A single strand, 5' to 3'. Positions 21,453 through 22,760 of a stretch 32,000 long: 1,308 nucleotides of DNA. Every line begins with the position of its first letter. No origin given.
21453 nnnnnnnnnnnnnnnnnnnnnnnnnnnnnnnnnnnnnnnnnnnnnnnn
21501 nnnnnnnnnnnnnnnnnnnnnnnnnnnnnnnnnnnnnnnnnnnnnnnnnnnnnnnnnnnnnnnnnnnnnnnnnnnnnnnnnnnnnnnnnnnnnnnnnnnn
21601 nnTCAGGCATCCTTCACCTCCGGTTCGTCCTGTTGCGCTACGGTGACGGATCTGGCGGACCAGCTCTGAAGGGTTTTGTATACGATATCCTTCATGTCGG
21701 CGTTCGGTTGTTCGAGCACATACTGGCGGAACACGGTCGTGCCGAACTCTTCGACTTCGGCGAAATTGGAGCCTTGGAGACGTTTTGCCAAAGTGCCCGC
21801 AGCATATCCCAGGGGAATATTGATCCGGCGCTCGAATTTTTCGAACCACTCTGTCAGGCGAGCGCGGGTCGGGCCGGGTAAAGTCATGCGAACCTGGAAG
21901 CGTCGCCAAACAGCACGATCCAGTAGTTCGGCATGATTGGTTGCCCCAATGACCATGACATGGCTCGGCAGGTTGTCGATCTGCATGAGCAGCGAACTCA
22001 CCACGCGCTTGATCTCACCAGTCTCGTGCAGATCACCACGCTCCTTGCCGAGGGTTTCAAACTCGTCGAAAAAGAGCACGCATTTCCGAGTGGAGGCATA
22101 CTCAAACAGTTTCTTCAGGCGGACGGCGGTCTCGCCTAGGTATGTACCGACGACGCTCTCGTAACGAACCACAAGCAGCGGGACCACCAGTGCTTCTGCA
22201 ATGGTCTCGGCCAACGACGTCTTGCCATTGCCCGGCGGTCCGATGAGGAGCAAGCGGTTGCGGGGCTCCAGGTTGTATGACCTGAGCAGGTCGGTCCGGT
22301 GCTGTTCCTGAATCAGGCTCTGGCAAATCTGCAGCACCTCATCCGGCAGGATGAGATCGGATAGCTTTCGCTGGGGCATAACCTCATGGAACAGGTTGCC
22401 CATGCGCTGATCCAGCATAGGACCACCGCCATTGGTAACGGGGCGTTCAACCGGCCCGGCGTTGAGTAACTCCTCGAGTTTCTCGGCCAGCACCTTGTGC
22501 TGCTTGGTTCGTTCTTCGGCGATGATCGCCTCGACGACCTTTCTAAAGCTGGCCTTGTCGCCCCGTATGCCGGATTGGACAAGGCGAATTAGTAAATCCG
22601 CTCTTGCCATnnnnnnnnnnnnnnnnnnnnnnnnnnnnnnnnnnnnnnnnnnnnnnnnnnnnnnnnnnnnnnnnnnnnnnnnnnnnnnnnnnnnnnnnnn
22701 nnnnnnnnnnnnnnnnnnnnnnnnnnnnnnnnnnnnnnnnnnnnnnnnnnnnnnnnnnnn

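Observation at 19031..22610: ATPase-subtilase pair with IetAS-like architecture, intact catalytic motifs and a large unassigned N-terminal region on the protease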

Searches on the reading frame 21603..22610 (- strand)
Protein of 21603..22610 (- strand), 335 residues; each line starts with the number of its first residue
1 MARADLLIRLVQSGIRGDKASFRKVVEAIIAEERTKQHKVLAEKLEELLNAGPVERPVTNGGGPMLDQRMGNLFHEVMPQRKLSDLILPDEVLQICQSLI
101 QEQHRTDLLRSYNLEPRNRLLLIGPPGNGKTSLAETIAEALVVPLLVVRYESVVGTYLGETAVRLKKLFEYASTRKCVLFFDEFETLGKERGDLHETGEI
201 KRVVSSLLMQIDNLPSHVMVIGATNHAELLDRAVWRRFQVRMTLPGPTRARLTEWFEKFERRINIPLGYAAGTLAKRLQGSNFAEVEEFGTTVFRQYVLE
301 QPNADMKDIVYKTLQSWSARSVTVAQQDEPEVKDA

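Call 5: search_protein_families(library=pfam, proteins=[window:21603-22610:-], max_evalue=0.01)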
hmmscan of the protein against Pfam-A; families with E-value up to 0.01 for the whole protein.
window:21603-22610:- (335 aa): 11 families
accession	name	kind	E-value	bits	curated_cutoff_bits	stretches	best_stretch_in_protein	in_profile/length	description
PF00004.35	AAA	-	6e-30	104.8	21.2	1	120-245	1-130/131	ATPase family associated with various cellular activities (AAA)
PF07728.20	AAA_5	-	6.5e-07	29.9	22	1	120-238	2-139/139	AAA domain (dynein-related subfamily)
PF20720.3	nSTAND3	-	1.9e-05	24.9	27.2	1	114-217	14-104/155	Novel STAND NTPase 3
PF13191.12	AAA_16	-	2.2e-05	25.4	32.6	1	116-206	24-119/167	AAA ATPase domain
PF05496.18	RuvB_N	-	4.3e-05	23.8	27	1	115-190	31-99/159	Holliday junction DNA helicase RuvB P-loop domain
PF13479.12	AAA_24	-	0.00026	21.4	27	0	118-144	3-29/195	AAA domain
PF01057.23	Parvo_NS1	-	0.001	18.6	20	1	114-142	110-138/271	Parvovirus non-structural protein NS1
PF01078.27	Mg_chelatase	-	0.0021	17.9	20.3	0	119-141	24-46/207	Magnesium chelatase, subunit ChlI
PF13401.12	AAA_22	-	0.0022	18.8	27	0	119-142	7-30/130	AAA domain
PF01695.23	IstB_IS21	-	0.0038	17.2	24.1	0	114-152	89-127/238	IstB-like ATP binding protein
PF13521.12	AAA_28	-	0.0048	17.6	27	0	120-144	2-26/164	AAA domain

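Call 6: search_protein_families(library=padloc, proteins=[window:21603-22610:-], max_evalue=0.001)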
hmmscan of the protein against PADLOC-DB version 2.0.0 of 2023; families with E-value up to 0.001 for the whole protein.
window:21603-22610:- (335 aa): 7 families
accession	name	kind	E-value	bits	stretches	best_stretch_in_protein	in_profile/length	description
PDLC04232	IetA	-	9e-151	499.9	1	1-326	1-325/330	-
PDLC04231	IetA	-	1.4e-88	295.1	1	1-257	1-257/262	-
PDLC02196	IetA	-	4.4e-79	264.6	1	4-326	4-331/374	-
PDLC02195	IetA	-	3.2e-66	222.3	1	77-316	95-336/395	-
PDLC00915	TRIP13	-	5.7e-12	43.7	1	120-253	66-217/302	TRIP13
PDLC00914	TRIP13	-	1.6e-10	38.9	1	104-257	57-228/302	TRIP13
PDLC04140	mad8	-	1.5e-05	22.7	1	113-294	23-161/314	mads_8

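Call 7: search_protein_families(library=ncbifam, proteins=[window:21603-22610:-], max_evalue=0.01)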
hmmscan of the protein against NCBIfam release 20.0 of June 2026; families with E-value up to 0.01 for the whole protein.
window:21603-22610:- (335 aa): 24 families
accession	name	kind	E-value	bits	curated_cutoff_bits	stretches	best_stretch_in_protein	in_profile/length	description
NF042959.1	IteA_antiphage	equivalog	4e-65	220.4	510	1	36-322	44-329/367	anti-phage ATPase IteA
NF003069.1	PRK03992.1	subfamily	4.1e-22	78.9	500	1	104-288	152-343/379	proteasome-activating nucleotidase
TIGR01242.2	TIGR01242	subfamily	1.8e-21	76.5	500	1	103-287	134-325/362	proteasome-activating nucleotidase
TIGR01243.1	CDC48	subfamily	4.4e-21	74.9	802.65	1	107-287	477-662/733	CDC48 family AAA ATPase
NF041006.2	cell_div_CdvC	equivalog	3e-20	72.5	650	1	67-288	86-313/370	cell division protein CdvC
TIGR01241.2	FtsH_fam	equivalog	2.3e-19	69.6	600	1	120-286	198-371/598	ATP-dependent zinc metalloprotease FtsH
NF047747.1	PrtsmActNtasePan2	equivalog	1.4e-18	67.3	700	1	99-291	167-366/397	proteasome-activating nucleotidase Pan2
TIGR03689.1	pup_AAA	equivalog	3e-18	65.8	504.75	1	103-289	202-402/512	proteasome ATPase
NF047748.1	PrtsmActNtasePan1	equivalog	1.7e-16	60.3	750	1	106-288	171-360/405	proteasome-activating nucleotidase Pan1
NF008004.0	PRK10733.1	equivalog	1.2e-15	56.5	1008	1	119-240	187-315/644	ATP-dependent zinc metalloprotease FtsH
TIGR03922.1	T7SS_EccA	equivalog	3e-11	42.6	466.65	1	118-228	313-427/557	type VII secretion AAA-ATPase EccA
NF003745.1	PRK05342.1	equivalog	5.4e-06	25.5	359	1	118-191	110-190/418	ATP-dependent Clp protease ATP-binding subunit ClpX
NF000868.0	PRK00080.1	equivalog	7.7e-06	25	282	1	115-148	49-82/330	Holliday junction branch migration DNA helicase RuvB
TIGR00382.1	clpX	equivalog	1.2e-05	24.6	370.75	1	118-190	118-197/414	ATP-dependent protease ATP-binding subunit ClpX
NF003229.0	PRK04195.1-5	equivalog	1.4e-05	24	280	1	81-151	14-83/413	replication factor C large subunit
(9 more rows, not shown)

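Call 27: search_solved_structures(query=window:21603-22610:-, max_evalue=1e-10)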
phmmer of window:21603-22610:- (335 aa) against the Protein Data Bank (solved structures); distinct sequences matched with E-value up to 1e-10: 261 (the best 60 are shown).
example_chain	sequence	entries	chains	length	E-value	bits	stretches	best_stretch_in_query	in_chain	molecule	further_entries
9bji_A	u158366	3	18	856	3e-37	131.8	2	93-274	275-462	Nuclear valosin-containing protein-like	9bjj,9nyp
9m4n_A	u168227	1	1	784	8.2e-37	130.4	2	105-301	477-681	Cell division control protein 48 homolog A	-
5vc7_A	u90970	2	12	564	9e-37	130.3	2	104-291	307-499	VCP-like ATPase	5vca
9m3v_A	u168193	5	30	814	9.3e-37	130.2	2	105-301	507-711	Cell division control protein 48 homolog A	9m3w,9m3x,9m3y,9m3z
9ox9_A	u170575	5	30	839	1e-36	130.1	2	94-307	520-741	vesicle-fusing ATPase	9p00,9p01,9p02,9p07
5g4g_A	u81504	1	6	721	1.6e-36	129.4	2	104-291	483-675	VCP-LIKE ATPASE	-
5g4f_A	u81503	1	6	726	1.6e-36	129.4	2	104-291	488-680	VCP-LIKE ATPASE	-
7wub_C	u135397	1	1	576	1.1e-35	126.6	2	79-248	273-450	Transitional endoplasmic reticulum ATPase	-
7wub_D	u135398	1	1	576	1.2e-35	126.6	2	79-248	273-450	Transitional endoplasmic reticulum ATPase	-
6mck_A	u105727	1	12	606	1.3e-35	126.4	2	79-248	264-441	Transitional endoplasmic reticulum ATPase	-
7rlj_A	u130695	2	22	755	3.1e-35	125.2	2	79-248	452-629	Transitional endoplasmic reticulum ATPase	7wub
8yka_A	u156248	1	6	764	3.2e-35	125.2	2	79-248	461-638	Transitional endoplasmic reticulum ATPase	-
7y4w_A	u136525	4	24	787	3.3e-35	125.1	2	79-248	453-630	Transitional endoplasmic reticulum ATPase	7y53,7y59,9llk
5c18_A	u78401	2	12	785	3.4e-35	125.1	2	79-248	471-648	Transitional endoplasmic reticulum ATPase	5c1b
7k57_A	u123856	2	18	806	3.5e-35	125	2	79-248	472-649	Transitional endoplasmic reticulum ATPase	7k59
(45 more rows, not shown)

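Call 68: list_cluster_members(proteins=[P0001, window:21606-22610:-])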
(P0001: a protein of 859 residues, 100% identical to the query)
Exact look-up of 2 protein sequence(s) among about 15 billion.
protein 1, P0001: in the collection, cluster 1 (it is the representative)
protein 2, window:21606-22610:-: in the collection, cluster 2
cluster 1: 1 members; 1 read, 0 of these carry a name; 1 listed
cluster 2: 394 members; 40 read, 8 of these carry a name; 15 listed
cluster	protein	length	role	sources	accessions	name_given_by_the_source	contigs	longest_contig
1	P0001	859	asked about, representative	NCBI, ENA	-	-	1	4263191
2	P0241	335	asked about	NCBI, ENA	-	-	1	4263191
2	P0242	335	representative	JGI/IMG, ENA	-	-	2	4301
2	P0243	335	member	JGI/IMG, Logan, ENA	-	SpoVK/Ycf46/Vps4 family AAA+-type ATPase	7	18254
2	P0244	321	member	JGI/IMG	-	SpoVK/Ycf46/Vps4 family AAA+-type ATPase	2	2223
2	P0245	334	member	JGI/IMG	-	SpoVK/Ycf46/Vps4 family AAA+-type ATPase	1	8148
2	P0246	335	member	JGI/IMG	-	SpoVK/Ycf46/Vps4 family AAA+-type ATPase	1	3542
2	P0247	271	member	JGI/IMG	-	SpoVK/Ycf46/Vps4 family AAA+-type ATPase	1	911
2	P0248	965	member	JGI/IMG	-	SpoVK/Ycf46/Vps4 family AAA+-type ATPase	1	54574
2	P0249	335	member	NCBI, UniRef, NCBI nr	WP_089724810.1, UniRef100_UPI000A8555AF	AAA family ATPase [Candidatus Thiosymbion oneisti] | AAA family ATPase n=1 Tax=Candidatus Thiosymbion oneisti TaxID=589554 RepID=UPI000A8555AF | ATP-binding protein [Candidatus Thiosymbion oneisti]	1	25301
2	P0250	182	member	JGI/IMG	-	SpoVK/Ycf46/Vps4 family AAA+-type ATPase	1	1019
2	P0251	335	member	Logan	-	-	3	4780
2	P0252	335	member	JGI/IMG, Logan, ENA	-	-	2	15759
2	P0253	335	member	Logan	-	-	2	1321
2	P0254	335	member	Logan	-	-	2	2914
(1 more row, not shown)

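Call 76: search_dna_similar(query=window:21606-22610:-, collection=plasmids, mode=protein, max_rows=40, rows=spread, max_evalue=1e-20)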
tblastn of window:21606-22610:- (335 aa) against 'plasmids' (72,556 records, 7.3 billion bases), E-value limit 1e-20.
Records with a match: 610; places in all: 618; records where one place covers at least 80% of the query: 376.
Best place of each record, by identity: <60% 610.
By first word of the organism name: Klebsiella 204; Rhizobium 75; Agrobacterium 60; Bradyrhizobium 36; Burkholderia 27; Enterobacter 14; Sinorhizobium 11; Enterococcus 10; Rhodococcus 8; Pseudomonas 7; and 84 more.
By predicted mobility (MOB-suite, as given by PLSDB): conjugative 394; non-mobilizable 173; mobilizable 43.
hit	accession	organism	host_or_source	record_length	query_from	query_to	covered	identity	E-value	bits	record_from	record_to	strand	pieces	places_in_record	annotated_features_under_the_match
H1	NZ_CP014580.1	Paraburkholderia phytofirmans OLGA172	-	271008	1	320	96%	56.0%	3e-112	365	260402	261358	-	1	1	ATP-binding protein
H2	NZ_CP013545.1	Rhizobium phaseoli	Phaseolus vulgaris,Whole ...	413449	1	320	96%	49.7%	1e-92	308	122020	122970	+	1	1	ATP-binding protein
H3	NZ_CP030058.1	Bradyrhizobium guangdongense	Arachis hypogaea,Microbe,nodule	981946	1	320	96%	48.8%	5e-89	298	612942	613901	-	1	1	ATP-binding protein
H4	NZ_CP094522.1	Bradyrhizobium sp. ISRA437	Arachis hypogaea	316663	1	320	96%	46.6%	2e-88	296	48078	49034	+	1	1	ATP-binding protein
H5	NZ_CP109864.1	Paracoccus aminovorans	bacteria,human fecal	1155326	1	300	90%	37.3%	6e-49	182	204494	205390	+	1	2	record has no annotation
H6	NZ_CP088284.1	Bradyrhizobium septentrionale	Glycine max cv. AC Glengarry,Cell ...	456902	1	301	90%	35.5%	2e-50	187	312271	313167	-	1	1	ATP-binding protein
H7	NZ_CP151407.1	Azonexus hydrophilus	metagenomic assembly,groundwater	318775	1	301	90%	34.4%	1e-45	173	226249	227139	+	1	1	ATP-binding protein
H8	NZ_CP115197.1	Pseudomonas aeruginosa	Homo sapiens,culture samples from human ...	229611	1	287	86%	35.2%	2e-51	190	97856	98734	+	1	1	ATP-binding protein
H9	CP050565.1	Rhizobium leguminosarum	Lathyrus sativus,cell culture,root ...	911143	7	318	93%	31.0%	5e-29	124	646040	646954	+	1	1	ATP-binding protein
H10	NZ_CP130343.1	Enterobacter cloacae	Homo sapiens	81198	1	286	85%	32.7%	2e-41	161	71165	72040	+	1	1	ATP-binding protein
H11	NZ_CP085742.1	Klebsiella pneumoniae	Homo sapiens,urine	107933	1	286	85%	32.7%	2e-41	161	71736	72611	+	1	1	ATP-binding protein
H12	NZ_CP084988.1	Klebsiella pneumoniae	Homo sapiens,blood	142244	1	286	85%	32.7%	2e-41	161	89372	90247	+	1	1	ATP-binding protein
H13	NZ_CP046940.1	Klebsiella pneumoniae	Homo sapiens,Pure culture one microbial ...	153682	1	286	85%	32.7%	2e-41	161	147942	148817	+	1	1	ATP-binding protein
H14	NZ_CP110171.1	Klebsiella pneumoniae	pig,pork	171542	1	286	85%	32.7%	2e-41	161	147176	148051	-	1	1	ATP-binding protein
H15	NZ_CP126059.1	Klebsiella pneumoniae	Homo sapiens,anorectal swab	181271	1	286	85%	32.7%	2e-41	161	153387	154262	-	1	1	ATP-binding protein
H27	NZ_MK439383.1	Agrobacterium tumefaciens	Rose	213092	1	255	76%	36.1%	9e-39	153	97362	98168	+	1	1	ATP-binding protein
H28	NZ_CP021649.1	Acidovorax sp. T1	-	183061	9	299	87%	31.5%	3e-36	146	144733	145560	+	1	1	iteA: anti-phage ATPase IteA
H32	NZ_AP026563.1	Deinococcus aetherius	-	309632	1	248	74%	34.1%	1e-34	141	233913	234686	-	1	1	ATP-binding protein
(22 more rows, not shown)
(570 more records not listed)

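Call 77: get_annotated_region(hit=H28, flank=6000)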
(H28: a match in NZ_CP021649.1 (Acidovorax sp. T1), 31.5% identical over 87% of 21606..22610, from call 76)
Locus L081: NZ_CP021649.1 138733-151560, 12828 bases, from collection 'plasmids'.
description: Acidovorax sp. T1 plasmid p1-T1, complete sequence
organism: Acidovorax sp. T1 (NCBI taxid 1858609)
taxonomy: Bacteria; Pseudomonadota; Betaproteobacteria; Burkholderiales; Comamonadaceae; Acidovorax; Acidovorax sp. T1
host: -; source: -; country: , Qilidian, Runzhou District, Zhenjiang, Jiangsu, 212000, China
typing (MOB-suite, as given by PLSDB): mobilizable; replicon rep_cluster_2238; relaxase MOBP
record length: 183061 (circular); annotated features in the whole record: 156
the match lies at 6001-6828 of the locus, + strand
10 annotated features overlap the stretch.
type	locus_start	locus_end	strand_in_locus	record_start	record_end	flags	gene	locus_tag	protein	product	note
CDS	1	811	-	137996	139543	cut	-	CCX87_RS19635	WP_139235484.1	hypothetical protein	-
CDS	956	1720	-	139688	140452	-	istB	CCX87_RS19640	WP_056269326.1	IS21-like element helper ATPase IstB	-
CDS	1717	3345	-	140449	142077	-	istA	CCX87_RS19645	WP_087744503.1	IS21 family transposase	-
CDS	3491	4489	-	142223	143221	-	-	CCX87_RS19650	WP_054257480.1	DNA-binding protein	-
CDS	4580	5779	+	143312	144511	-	-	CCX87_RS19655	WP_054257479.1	site-specific integrase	GO:0015074 - DNA integration [Evidence IEA]; GO:0006310 - DNA recombination [Evidence IEA]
CDS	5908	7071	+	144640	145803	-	iteA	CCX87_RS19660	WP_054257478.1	anti-phage ATPase IteA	GO:0051607 - defense response to virus [Evidence IEA]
CDS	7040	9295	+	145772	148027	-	iteS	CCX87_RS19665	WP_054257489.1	S8 family anti-phage peptidase IteS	GO:0051607 - defense response to virus [Evidence IEA]; GO:0006508 - proteolysis [Evidence IEA]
CDS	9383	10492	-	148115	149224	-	-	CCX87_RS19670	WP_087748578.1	Shedu immune nuclease family protein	-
CDS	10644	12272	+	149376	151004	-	istA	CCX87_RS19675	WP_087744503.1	IS21 family transposase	-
CDS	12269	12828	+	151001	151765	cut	istB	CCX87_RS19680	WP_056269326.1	IS21-like element helper ATPase IstB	-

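Call 78: get_annotated_region(hit=H27, flank=5000)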
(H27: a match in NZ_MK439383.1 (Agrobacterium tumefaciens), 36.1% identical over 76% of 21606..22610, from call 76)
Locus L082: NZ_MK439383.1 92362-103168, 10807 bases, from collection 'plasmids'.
description: Agrobacterium tumefaciens strain CFBP1935 plasmid pTiCFBP1935, complete sequence
organism: Agrobacterium tumefaciens (NCBI taxid 358)
taxonomy: Bacteria; Pseudomonadota; Alphaproteobacteria; Hyphomicrobiales; Rhizobiaceae; Agrobacterium; Agrobacterium tumefaciens
host: -; source: Rose; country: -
typing (MOB-suite, as given by PLSDB): non-mobilizable; replicon rep_cluster_490; mating-pair formation MPF_T
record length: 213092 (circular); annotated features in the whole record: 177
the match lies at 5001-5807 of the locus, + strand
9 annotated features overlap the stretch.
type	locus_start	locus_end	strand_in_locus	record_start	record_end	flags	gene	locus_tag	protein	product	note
CDS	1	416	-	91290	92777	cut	-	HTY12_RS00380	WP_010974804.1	NAD(P)/FAD-dependent oxidoreductase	-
CDS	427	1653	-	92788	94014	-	-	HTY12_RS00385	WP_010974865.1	LLM class flavin-dependent oxidoreductase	-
CDS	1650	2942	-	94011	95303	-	-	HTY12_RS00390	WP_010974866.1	NtaA/DmoA family FMN-dependent monooxygenase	GO:0008152 - metabolic process [Evidence IEA]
CDS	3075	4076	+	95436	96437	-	-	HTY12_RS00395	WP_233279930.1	LysR family transcriptional regulator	-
CDS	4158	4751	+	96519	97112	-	-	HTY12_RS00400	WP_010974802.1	DUF6088 family protein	-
CDS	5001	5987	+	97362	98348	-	-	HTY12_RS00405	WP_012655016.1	ATP-binding protein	-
CDS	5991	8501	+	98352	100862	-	-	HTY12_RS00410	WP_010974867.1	S8 family peptidase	-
CDS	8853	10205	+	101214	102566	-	-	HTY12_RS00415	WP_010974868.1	LLM class flavin-dependent oxidoreductase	-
CDS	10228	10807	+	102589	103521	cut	-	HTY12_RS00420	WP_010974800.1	aliphatic sulfonate ABC transporter substrate-binding protein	GO:0042918 - alkanesulfonate transport [Evidence IEA]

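Call 79: get_annotated_region(hit=H1, flank=8000)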
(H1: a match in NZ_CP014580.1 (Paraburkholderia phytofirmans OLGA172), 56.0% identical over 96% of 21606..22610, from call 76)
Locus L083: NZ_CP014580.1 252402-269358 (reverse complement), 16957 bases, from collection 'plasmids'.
description: Paraburkholderia phytofirmans OLGA172 plasmid pOLGA1, complete sequence
organism: Paraburkholderia phytofirmans OLGA172 (NCBI taxid 1417228)
taxonomy: Bacteria; Pseudomonadota; Betaproteobacteria; Burkholderiales; Burkholderiaceae; Paraburkholderia; Paraburkholderia phytofirmans; Paraburkholderia phytofirmans OLGA172
host: -; source: -; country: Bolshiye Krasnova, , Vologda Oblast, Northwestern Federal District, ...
typing (MOB-suite, as given by PLSDB): non-mobilizable; replicon rep_cluster_186
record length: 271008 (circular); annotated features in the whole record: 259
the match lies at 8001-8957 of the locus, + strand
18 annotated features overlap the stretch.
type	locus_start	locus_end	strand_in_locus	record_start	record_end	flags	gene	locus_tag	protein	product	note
CDS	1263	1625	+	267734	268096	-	-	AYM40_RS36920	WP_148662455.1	hypothetical protein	-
CDS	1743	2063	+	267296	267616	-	-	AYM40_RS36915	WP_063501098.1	hypothetical protein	-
CDS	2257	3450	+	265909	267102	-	-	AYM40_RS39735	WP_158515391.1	ATP-binding protein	-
CDS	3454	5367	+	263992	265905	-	-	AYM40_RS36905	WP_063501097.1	site-specific integrase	-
CDS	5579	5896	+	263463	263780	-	-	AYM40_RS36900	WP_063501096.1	hypothetical protein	-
CDS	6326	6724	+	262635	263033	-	-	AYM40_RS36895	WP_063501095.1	response regulator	GO:0000160 - phosphorelay signal transduction system [Evidence IEA]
CDS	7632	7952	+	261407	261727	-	-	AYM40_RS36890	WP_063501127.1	helix-turn-helix transcriptional regulator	-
CDS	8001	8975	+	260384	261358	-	-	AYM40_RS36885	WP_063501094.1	ATP-binding protein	-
CDS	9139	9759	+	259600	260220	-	-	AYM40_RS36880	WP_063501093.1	hypothetical protein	-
CDS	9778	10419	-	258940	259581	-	-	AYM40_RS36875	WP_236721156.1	IS6 family transposase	-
CDS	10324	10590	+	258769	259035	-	-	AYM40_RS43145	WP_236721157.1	hypothetical protein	-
CDS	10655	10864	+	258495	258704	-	-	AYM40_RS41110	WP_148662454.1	hypothetical protein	-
CDS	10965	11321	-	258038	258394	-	-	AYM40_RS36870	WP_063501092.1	STAS/SEC14 domain-containing protein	-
CDS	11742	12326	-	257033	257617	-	-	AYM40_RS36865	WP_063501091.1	hemerythrin domain-containing protein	-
CDS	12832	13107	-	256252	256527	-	-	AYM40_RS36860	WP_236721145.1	hypothetical protein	-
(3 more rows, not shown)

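Call 88: get_annotated_region(hit=H8, flank=4500)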
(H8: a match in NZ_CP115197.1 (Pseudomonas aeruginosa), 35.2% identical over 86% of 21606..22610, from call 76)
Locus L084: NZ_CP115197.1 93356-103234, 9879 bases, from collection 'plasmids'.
description: Pseudomonas aeruginosa strain F076 plasmid pF076, complete sequence
organism: Pseudomonas aeruginosa (NCBI taxid 287)
taxonomy: Bacteria; Pseudomonadota; Gammaproteobacteria; Pseudomonadales; Pseudomonadaceae; Pseudomonas; Pseudomonas aeruginosa
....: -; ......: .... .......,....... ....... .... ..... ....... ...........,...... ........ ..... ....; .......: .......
typing (MOB-suite, as given by PLSDB): non-mobilizable
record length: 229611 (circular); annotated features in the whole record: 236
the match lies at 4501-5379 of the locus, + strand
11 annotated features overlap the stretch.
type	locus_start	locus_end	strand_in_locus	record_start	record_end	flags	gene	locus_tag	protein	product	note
CDS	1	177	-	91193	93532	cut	-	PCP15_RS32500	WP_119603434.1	heavy metal translocating P-type ATPase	-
CDS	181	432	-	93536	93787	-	-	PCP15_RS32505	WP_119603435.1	DUF2933 domain-containing protein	-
CDS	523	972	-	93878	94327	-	-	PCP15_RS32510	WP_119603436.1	hypothetical protein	-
CDS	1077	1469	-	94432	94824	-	-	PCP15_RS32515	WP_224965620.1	hypothetical protein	-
CDS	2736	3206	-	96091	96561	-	-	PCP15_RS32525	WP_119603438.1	helix-turn-helix domain-containing protein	-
CDS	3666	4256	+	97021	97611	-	-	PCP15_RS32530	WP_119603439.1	DUF6088 family protein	-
CDS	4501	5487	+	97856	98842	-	-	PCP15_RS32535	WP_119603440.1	ATP-binding protein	-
CDS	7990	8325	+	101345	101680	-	-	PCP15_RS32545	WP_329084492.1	sensor histidine kinase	-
CDS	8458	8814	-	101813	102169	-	-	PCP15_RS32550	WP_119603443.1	hypothetical protein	-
CDS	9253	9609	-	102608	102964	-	-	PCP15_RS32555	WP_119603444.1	copper-binding protein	-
CDS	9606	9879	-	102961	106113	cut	-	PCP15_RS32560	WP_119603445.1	efflux RND transporter permease subunit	-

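Call 89: get_annotated_region(hit=H10, flank=4500)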
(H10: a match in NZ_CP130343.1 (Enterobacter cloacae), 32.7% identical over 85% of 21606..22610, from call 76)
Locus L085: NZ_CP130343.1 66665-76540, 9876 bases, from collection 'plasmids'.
description: Enterobacter cloacae subsp. cloacae strain Ecc8276_LB-HALD plasmid p_ECC8276_LBHALD, complete sequence
organism: Enterobacter cloacae (NCBI taxid 336306)
taxonomy: Bacteria; Pseudomonadota; Gammaproteobacteria; Enterobacterales; Enterobacteriaceae; Enterobacter; Enterobacter cloacae
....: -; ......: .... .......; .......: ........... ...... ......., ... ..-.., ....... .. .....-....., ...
typing (MOB-suite, as given by PLSDB): non-mobilizable; replicon IncFII,IncR,rep_cluster_2183
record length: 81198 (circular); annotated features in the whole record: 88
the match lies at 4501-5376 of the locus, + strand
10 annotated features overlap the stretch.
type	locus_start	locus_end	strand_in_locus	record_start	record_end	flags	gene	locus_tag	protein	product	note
CDS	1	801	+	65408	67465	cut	-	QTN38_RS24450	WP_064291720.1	ParB/RepB/Spo0J family partition protein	-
CDS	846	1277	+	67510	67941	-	psiB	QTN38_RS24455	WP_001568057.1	conjugation system SOS inhibitor PsiB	-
CDS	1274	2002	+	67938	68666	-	-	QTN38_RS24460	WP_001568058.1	plasmid SOS inhibition protein A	-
CDS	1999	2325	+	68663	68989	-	-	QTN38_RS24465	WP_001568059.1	hypothetical protein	-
CDS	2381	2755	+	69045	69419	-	-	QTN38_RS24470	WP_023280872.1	hypothetical protein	-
CDS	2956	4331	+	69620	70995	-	-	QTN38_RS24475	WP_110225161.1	IS3 family transposase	-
CDS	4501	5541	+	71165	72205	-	-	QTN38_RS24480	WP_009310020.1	ATP-binding protein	-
CDS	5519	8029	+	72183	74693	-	-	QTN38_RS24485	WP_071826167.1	S8 family peptidase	-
CDS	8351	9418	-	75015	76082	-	-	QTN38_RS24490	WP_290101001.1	IS481-like element ISKpn28 family transposase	-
CDS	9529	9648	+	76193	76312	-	-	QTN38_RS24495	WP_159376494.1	type I toxin-antitoxin system Hok family toxin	-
